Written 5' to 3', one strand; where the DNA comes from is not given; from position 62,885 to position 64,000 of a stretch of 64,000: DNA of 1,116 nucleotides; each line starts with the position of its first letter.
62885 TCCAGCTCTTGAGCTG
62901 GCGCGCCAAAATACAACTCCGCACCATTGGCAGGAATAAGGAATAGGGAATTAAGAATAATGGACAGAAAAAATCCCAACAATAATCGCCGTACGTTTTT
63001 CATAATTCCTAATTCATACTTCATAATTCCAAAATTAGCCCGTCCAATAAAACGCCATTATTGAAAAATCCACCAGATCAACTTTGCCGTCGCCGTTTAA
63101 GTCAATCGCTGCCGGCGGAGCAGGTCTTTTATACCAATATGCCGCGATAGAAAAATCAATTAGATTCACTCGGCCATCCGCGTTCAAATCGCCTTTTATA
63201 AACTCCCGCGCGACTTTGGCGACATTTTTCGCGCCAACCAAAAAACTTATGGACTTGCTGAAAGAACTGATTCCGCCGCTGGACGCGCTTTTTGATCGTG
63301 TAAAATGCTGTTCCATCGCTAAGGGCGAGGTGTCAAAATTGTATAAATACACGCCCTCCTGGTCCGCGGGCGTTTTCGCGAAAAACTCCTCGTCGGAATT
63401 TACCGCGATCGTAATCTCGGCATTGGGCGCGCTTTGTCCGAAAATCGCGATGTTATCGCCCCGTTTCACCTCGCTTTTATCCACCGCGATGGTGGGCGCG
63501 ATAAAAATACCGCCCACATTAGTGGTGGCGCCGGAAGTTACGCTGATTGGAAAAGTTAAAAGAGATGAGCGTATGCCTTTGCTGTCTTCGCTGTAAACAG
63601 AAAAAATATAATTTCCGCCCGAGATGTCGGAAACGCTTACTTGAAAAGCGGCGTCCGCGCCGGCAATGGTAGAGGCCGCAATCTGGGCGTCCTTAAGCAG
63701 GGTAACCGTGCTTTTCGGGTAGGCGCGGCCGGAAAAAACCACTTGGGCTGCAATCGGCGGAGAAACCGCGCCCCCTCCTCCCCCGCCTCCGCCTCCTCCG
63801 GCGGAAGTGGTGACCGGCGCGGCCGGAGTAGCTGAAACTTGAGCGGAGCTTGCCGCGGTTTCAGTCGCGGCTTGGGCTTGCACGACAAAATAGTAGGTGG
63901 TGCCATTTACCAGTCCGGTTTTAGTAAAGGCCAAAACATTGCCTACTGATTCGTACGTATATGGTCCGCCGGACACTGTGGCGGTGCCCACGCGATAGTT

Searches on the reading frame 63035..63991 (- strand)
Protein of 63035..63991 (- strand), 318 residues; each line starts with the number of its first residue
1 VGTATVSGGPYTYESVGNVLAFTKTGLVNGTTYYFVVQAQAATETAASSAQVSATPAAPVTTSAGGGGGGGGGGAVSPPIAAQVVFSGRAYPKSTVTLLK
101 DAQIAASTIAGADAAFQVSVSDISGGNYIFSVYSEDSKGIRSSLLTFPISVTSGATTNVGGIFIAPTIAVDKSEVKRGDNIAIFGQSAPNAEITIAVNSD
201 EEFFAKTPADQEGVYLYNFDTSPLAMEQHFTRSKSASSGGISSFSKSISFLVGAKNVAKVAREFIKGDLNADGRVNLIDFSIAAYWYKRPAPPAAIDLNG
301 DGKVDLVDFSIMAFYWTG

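Call 64: search_protein_families(library=pfam, proteins=[window:63035-63991:-], max_evalue=0.1)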
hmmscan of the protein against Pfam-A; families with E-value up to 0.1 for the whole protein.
window:63035-63991:- (318 aa): 5 families
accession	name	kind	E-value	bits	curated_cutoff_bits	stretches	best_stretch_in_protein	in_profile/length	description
PF00404.24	Dockerin_1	-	4.2e-08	33.7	22.9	1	266-312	1-52/57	Dockerin type I domain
PF13202.12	EF-hand_5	-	0.0022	17.8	25.9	0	295-306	7-18/25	EF hand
PF13499.12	EF-hand_7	-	0.016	16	30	0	296-311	49-64/67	EF-hand domain pair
PF13517.12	FG-GAP_3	-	0.018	16.1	26.9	0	287-307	40-60/61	FG-GAP-like repeat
PF00036.39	EF-hand_1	-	0.039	13.9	25.4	0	296-310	9-23/29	EF hand domain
